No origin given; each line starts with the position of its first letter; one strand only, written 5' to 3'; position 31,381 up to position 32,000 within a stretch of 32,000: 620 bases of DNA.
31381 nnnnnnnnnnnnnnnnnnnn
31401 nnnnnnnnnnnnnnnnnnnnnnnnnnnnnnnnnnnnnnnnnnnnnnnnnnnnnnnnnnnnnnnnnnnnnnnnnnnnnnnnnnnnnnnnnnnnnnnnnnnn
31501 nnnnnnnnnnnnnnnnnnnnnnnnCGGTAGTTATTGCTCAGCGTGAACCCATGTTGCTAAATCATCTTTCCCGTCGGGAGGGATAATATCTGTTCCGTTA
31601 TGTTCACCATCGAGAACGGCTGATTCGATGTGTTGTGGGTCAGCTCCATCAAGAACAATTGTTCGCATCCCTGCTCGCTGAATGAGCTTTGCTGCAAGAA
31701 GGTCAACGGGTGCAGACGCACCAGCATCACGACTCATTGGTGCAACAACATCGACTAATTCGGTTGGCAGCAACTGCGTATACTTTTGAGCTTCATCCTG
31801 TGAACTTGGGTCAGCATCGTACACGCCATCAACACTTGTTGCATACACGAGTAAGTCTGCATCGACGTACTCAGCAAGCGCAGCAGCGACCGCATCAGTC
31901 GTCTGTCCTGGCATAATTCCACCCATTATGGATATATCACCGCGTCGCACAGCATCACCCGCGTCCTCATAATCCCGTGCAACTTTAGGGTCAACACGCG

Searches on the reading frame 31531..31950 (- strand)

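Call 11: search_protein_families(library=pfam, proteins=[window:31531-31950:-])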
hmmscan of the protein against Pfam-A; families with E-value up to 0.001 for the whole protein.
window:31531-31950:- (139 aa): 1 family
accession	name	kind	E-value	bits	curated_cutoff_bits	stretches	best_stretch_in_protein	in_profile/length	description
PF00696.33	AA_kinase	-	7.5e-15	55.7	24.9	1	3-100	130-233/234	Amino acid kinase family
